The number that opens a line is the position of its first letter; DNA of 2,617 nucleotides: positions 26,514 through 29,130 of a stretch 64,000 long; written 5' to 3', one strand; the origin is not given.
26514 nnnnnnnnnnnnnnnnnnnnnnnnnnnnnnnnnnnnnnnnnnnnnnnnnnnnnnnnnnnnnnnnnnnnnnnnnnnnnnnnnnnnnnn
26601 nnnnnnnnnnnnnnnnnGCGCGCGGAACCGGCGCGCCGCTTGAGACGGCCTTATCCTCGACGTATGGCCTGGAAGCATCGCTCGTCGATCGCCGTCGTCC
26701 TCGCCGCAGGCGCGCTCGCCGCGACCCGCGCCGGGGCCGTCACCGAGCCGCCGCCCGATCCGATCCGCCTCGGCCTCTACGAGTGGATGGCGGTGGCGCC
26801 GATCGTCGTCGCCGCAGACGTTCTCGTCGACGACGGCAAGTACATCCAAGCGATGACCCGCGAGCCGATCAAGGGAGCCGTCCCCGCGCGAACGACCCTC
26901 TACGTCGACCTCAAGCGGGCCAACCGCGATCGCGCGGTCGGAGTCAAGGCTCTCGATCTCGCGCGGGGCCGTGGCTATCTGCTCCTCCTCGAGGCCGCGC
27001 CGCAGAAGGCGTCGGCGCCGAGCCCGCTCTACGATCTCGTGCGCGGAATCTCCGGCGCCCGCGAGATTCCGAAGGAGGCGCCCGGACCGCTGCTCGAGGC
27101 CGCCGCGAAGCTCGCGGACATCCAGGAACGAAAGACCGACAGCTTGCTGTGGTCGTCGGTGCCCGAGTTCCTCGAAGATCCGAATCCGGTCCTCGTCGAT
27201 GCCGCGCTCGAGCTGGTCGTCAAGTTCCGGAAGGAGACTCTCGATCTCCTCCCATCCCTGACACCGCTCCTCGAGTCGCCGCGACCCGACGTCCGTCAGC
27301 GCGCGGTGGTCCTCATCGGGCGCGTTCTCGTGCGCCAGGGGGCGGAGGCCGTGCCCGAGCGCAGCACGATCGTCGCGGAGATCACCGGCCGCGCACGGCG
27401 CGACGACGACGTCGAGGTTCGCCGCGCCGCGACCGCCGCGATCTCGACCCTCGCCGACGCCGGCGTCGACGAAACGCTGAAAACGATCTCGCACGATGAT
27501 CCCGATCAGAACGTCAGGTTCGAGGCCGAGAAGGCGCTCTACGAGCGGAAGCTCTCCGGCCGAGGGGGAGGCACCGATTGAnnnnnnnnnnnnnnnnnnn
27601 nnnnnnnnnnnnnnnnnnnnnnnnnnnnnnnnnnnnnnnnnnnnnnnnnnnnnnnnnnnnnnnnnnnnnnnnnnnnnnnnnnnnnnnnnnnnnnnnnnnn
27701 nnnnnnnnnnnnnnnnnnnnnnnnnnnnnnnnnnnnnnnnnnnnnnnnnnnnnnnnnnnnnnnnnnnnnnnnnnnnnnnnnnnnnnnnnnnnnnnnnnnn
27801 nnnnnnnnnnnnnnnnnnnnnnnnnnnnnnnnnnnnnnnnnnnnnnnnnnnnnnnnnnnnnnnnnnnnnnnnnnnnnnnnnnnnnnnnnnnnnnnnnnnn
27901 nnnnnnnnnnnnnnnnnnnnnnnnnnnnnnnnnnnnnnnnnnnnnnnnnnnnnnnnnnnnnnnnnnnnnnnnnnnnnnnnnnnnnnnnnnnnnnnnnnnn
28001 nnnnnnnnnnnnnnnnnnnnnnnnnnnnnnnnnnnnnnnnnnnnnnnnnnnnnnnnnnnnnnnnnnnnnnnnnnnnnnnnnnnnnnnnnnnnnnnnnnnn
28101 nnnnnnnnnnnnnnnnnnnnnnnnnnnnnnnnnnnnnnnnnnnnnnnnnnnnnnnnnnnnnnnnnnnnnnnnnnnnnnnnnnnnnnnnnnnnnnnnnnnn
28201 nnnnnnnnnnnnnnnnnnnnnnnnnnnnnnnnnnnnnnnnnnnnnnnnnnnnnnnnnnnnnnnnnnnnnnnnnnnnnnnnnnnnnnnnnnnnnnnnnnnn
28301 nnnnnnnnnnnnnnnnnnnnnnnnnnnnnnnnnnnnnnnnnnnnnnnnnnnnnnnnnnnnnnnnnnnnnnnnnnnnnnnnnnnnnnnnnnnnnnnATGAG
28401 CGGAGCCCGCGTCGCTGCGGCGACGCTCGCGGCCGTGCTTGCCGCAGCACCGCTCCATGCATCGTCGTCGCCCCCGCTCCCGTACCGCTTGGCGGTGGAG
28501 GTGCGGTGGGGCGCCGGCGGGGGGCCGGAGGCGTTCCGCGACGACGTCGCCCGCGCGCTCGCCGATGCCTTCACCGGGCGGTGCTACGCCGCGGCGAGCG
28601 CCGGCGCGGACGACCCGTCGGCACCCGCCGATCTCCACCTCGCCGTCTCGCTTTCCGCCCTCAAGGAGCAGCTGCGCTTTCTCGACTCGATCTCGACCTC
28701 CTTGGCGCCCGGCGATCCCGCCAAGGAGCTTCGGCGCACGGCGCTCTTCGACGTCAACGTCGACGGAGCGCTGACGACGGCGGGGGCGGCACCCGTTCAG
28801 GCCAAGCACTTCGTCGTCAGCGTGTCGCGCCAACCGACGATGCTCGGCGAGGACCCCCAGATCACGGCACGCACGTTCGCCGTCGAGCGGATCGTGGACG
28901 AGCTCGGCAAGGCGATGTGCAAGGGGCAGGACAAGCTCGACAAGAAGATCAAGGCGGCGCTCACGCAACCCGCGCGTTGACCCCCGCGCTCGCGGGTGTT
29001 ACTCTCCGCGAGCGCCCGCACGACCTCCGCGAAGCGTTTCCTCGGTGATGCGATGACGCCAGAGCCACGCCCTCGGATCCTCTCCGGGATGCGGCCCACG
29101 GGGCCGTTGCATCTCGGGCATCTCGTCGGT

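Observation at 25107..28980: Stand-alone four-gene module around an MglA-type polarity GTPase, with unusual partners and no MglB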

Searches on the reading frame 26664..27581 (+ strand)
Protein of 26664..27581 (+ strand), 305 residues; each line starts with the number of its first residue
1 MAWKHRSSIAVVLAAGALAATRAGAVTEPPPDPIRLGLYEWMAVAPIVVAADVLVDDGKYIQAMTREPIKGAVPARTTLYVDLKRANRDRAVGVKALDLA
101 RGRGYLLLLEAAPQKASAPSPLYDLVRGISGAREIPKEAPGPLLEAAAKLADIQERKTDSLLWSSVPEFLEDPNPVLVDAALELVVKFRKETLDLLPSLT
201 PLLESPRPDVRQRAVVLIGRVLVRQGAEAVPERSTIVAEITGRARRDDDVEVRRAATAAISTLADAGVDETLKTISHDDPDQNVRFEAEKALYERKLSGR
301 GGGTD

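Call 8: search_protein_families(library=pfam, proteins=[window:26664-27581:+], max_evalue=0.1)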
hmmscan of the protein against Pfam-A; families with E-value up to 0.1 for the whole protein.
window:26664-27581:+ (305 aa): 10 families
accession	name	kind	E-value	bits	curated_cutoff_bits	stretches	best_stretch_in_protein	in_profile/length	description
PF13646.12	HEAT_2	-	4e-11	43.5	27.7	2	197-292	2-87/88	HEAT repeats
PF02985.28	HEAT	-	6.1e-09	35.7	23.5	0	195-221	1-27/31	HEAT repeat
PF13513.12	HEAT_EZ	-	2.6e-06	28.3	27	1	193-221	27-55/55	HEAT-like repeat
PF01602.26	Adaptin_N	-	3.5e-06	26.3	37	1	163-263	81-178/524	Adaptin N terminal region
PF24714.1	TOR1L1_N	-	0.0006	19.7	43.3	1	195-268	42-114/281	TORTIFOLIA1 N-terminal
PF20168.4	PDS5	-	0.0025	16.1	27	1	195-292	243-345/1053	Sister chromatid cohesion protein PDS5 protein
PF25786.1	HEAT_GCN1_C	-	0.009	16.5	27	1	207-275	40-106/151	GCN1-like, C-terminal HEAT repeats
PF21047.3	HEAT_Maestro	-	0.01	16.1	27.4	1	161-270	81-195/229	Maestro, HEAT repeats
PF00514.29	Arm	-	0.011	16.2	20.6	0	247-264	23-40/41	Armadillo/beta-catenin-like repeat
PF12717.13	Cnd1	-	0.052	14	26.4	0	187-270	14-92/162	non-SMC mitotic condensation complex subunit 1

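Call 9: search_protein_families(library=ncbifam, proteins=[window:26664-27581:+], max_evalue=0.1)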
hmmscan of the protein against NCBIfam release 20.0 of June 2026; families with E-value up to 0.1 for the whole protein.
window:26664-27581:+ (305 aa): 1 family
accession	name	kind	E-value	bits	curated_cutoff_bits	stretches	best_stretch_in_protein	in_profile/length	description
NF010374.0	PRK13800.1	equivalog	0.018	13.3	1196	1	147-293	764-896/898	fumarate reductase/succinate dehydrogenase flavoprotein subunit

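Call 54: search_solved_structures(query=A3, max_evalue=1)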
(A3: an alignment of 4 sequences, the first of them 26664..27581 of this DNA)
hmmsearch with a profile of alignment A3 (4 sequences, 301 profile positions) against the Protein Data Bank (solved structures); distinct sequences matched with E-value up to 1: 62 (the best 60 are shown).
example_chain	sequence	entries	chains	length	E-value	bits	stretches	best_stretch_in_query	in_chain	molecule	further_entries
9sah_A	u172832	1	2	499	8.1e-16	61.3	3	239-288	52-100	E4-NB2 synthetic fusion protein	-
4zv6_A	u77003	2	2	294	3.2e-12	49.4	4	239-288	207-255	AlphaRep-7 | alpha-Rep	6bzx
6fsq_A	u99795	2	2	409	1.3e-11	47.4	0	238-281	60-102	alphaRep A3_bGFPD | A3_bGFPD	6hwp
6ft5_A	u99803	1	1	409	2.2e-11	46.7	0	239-281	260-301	alphaRep A3_A3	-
4xl5_C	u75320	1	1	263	7.6e-10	41.6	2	239-290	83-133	bGFP-A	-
6gwc_C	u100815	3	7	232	7.4e-09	38.4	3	234-288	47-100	iE5 ALPHAREP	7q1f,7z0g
8aw4_A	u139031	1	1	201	5e-08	35.7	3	239-288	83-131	ALPHAREP bB-E3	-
9rhz_A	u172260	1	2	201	1.3e-07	34.3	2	239-288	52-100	ALPHAREP bE5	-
7p0h_A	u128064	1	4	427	2.7e-07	33.3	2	239-288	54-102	Helicobacter pylori ComF fused to an artificial alphaREP crystallization helper (named B2)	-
5dcq_A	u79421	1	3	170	3.4e-07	32.9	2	239-273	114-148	artificial repeat proteins (alphaREP3)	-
3ltj_A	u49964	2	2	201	4.6e-07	32.5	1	239-281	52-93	AlphaRep-4 | bA3-2: binder of A3 protein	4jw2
3ltm_A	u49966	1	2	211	7e-07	31.9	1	239-278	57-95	Alpha-Rep4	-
3w3v_A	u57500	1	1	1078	1.7e-06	30.7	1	150-219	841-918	Importin subunit beta-3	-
4xvp_D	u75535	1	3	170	2.5e-06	30.1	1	239-286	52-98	BGFP-C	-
3w3u_A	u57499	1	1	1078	3.4e-06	29.7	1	150-219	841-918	Importin subunit beta-3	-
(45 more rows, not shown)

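Call 56: search_protein_families(library=padloc, proteins=[window:26664-27581:+], max_evalue=0.01)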
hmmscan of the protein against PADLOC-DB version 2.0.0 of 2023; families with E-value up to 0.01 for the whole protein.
window:26664-27581:+ (305 aa): 1 family
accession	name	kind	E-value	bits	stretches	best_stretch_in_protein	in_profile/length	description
PDLC02919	HEAT-ARM_XIII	-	6.8e-05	18.4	1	155-275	727-828/1972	-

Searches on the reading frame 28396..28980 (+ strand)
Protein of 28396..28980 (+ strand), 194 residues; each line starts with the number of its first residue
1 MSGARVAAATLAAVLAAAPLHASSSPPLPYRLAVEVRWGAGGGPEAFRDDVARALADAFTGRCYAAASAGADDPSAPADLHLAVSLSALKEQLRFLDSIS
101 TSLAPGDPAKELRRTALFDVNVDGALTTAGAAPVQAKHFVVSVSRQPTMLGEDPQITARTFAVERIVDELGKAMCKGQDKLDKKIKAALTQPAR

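Call 8: search_protein_families(library=pfam, proteins=[window:28396-28980:+], max_evalue=0.1)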
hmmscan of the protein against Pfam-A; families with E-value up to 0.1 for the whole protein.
window:28396-28980:+ (194 aa): 0 families

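Call 9: search_protein_families(library=ncbifam, proteins=[window:28396-28980:+], max_evalue=0.1)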
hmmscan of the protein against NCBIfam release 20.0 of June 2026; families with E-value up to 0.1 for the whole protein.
window:28396-28980:+ (194 aa): 0 families

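Call 11: find_encoding_contigs(protein=window:28396-28980:+, flank=10000, max_places=6)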
Protein window:28396-28980:+ (194 aa): 2 contigs read that carry it; 2 places shown.
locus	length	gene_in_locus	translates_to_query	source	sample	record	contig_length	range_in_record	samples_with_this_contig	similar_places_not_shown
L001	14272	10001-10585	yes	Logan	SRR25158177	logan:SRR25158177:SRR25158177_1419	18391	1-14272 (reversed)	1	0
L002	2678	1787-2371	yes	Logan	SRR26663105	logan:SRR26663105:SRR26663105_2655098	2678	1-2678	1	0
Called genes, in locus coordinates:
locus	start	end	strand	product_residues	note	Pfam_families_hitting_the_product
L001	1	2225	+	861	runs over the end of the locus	PF13567:DUF4131 (weak), PF03772:Competence, PF00753:Lactamase_B (weak)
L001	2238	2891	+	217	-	-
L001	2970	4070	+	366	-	PF13620:CarboxypepD_reg (faint), PF08308:PEGA (weak)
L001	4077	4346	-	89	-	PF00216:Bac_DNA_binding, PF18291:HU-HIG (weak)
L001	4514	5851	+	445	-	PF00071:Ras (faint), PF00350:Dynamin_N (faint), PF01926:MMR_HSR1, PF02421:FeoB_N, PF00009:GTP_EFTU, PF01926:MMR_HSR1, PF02421:FeoB_N, PF14714:KH_dom-like, +2 more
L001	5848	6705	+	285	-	PF03631:Virul_fac_BrkB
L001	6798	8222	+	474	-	-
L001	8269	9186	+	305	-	PF13513:HEAT_EZ (faint), PF01602:Adaptin_N (weak), PF02985:HEAT (faint), PF13646:HEAT_2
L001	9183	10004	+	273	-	PF00027:cNMP_binding, PF00498:FHA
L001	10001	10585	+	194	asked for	-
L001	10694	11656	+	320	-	PF00579:tRNA-synt_1b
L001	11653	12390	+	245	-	PF02616:SMC_ScpA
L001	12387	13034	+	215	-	PF04079:SMC_ScpB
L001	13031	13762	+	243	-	PF01479:S4, PF00849:PseudoU_synth_2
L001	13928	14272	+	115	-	?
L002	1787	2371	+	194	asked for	-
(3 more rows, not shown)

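Call 24: find_homologous_proteins(query=window:28396-28980:+, max_evalue=0.001)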
Query window:28396-28980:+ (194 aa): 12 proteins with E <= 0.001 among 4031 candidates.
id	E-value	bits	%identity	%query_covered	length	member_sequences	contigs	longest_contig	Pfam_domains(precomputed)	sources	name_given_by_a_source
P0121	1.1e-116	405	100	100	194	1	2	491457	-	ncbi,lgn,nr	ncbi:MAG TPA: hypothetical protein VFV19_15030 [Candidatus Polarisedimenticolaceae bacterium]|nr:hyp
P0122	1.3e-79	284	76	94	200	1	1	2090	-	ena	-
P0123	2.6e-77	277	78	79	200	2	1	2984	-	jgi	-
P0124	1.6e-76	274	78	79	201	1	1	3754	-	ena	-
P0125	4.7e-75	269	75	82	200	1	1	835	-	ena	-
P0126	2.1e-35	140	45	83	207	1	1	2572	-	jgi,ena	-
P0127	4.8e-35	139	44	96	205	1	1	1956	-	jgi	jgi:hypothetical protein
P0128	3.9e-34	136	42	97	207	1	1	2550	-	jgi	jgi:hypothetical protein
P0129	7.8e-34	135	43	98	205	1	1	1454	-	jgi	jgi:hypothetical protein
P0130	5.2e-32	129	45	84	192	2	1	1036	-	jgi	-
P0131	1.9e-29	121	40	95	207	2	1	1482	-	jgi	jgi:hypothetical protein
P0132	1.2e-28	118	42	82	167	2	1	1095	-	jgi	jgi:hypothetical protein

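Call 55: search_solved_structures(query=A2, max_evalue=10)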
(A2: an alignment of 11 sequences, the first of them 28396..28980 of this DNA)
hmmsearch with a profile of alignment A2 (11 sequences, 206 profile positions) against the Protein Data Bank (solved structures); distinct sequences matched with E-value up to 10: 2.
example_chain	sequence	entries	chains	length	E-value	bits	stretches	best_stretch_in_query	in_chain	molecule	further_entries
10cx_A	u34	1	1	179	0.16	14.7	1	15-63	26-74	Rpp30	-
9t0z_L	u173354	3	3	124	0.78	12.5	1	108-138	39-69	Small ribosomal subunit protein uS12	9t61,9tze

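Call 56: search_protein_families(library=padloc, proteins=[window:28396-28980:+], max_evalue=0.01)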
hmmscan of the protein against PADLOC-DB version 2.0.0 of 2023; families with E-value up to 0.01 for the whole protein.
window:28396-28980:+ (194 aa): 0 families

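Call 59: find_homologous_proteins(query=A6, max_evalue=0.001)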
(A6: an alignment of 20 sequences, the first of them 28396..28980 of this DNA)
Query A6 (20 sequences) (194 aa, profile of the alignment): 12 proteins with E <= 0.001 among 8000 candidates.
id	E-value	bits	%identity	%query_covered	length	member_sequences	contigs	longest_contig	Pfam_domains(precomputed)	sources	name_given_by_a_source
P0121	2.4e-60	221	100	100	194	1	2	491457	-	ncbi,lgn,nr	ncbi:MAG TPA: hypothetical protein VFV19_15030 [Candidatus Polarisedimenticolaceae bacterium]|nr:hyp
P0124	2.2e-57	212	78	79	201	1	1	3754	-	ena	-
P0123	2.1e-56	208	78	79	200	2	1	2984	-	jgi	-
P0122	2.9e-56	208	76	94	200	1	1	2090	-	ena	-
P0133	1.7e-53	199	25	86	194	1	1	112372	-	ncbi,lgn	-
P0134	4.6e-53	198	28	79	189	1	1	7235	-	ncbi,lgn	-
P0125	1.2e-52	196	75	82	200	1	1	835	-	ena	-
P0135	3.1e-52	195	28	95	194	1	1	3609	-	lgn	-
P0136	4.9e-52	194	28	97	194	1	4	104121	-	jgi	jgi:hypothetical protein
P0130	1.6e-50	189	45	84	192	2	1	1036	-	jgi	-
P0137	8.2e-48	180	29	88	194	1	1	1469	-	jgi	jgi:hypothetical protein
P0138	7.3e-45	171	28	96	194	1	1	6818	-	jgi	jgi:hypothetical protein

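Call 66: predict_structure(alignment_id=A7)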
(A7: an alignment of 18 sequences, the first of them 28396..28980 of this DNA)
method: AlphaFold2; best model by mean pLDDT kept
length: 194 residues; sequences in the alignment: 18
mean_pLDDT: 86.0   pTM: 0.79
mean pLDDT of the five models: 86.0, 83.7, 83.4, 83.2, 81.8
residues with pLDDT >= 90: 134; 70-90: 22; 50-70: 29; < 50: 9
segments of 3 or more residues with pLDDT < 50: 1-5, 19-21
pLDDT, mean of each block of 10 residues (from residue 1): 47 52 77 95 94 97 92 74 96 77 76 92 96 96 95 94 98 93 95 75
secondary structure, 60 per line:
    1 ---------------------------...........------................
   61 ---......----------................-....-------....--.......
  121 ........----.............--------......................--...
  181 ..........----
elements in order: E28-38 H45-59 E64-69 E80-95 H97-100 H108-111 E114-128 E133-145 H154-175 H178-190

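Call 69: fold_search(model_id=the predicted structure, library=pdb)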
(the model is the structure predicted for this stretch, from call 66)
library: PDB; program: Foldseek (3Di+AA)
matches with E <= 10: 1147; with E <= 0.001: 31
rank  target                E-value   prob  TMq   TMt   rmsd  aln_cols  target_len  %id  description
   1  8h1s_B                3.5e-07  1.00  0.40  0.46   7.1       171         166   10  Crystal structure of apo-LptDE complex (released 2023-10-11)
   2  8z5n_0                2.1e-06  1.00  0.42  0.26   7.7       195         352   10  Cryo-EM structure of the LPHT ring (released 2025-10-22)
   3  3bf2                  2.7e-06  1.00  0.39  0.54   4.7       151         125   18  Crystal structure of the A1KSW9_NEIMF protein from Neisseria meningitidis. Northeast Structural Genomics Consortium targ (released 2007-12-04)
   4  5iva_B                4.0e-06  1.00  0.37  0.45   6.7       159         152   12  The LPS Transporter LptDE from Pseudomonas aeruginosa, core complex (released 2016-05-18)
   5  8h1r_B                4.8e-06  1.00  0.40  0.43   6.5       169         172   12  Crystal structure of LptDE-YifL complex (released 2023-10-25)
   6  3w1e                  6.7e-06  1.00  0.39  0.24   6.8       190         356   11  Structure of FlgT, a flagellar basal body component protein (released 2013-04-03)
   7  5tse_B                7.6e-06  1.00  0.37  0.49   7.6       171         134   14  2.35 Angstrom Crystal Structure Minor Lipoprotein from Acinetobacter baumannii. (released 2016-11-09)
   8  4uv2_D                9.8e-06  1.00  0.46  0.40   9.7       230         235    9  Structure of the curli transport lipoprotein CsgG in a non-lipidated, pre-pore conformation (released 2014-09-24)
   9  4uv2_F                1.1e-05  1.00  0.47  0.41  10.1       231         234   10  Structure of the curli transport lipoprotein CsgG in a non-lipidated, pre-pore conformation (released 2014-09-24)
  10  7rxu                  1.4e-05  1.00  0.40  0.55   6.5       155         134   14  Crystal structure of Cj1090c (released 2022-08-31)
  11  4uv2_G                2.0e-05  1.00  0.44  0.37  10.9       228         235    9  Structure of the curli transport lipoprotein CsgG in a non-lipidated, pre-pore conformation (released 2014-09-24)
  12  4uv2_N                2.1e-05  1.00  0.47  0.40   9.7       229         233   10  Structure of the curli transport lipoprotein CsgG in a non-lipidated, pre-pore conformation (released 2014-09-24)
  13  4uv2_B                4.0e-05  1.00  0.47  0.40   9.4       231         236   10  Structure of the curli transport lipoprotein CsgG in a non-lipidated, pre-pore conformation (released 2014-09-24)
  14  2n8x_MODEL_1_A        4.3e-05  1.00  0.39  0.44   8.4       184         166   12  Solution structure of LptE from Pseudomonas Aerigunosa (released 2016-05-25)
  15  4uv2_I                9.9e-05  1.00  0.48  0.41   9.0       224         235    9  Structure of the curli transport lipoprotein CsgG in a non-lipidated, pre-pore conformation (released 2014-09-24)
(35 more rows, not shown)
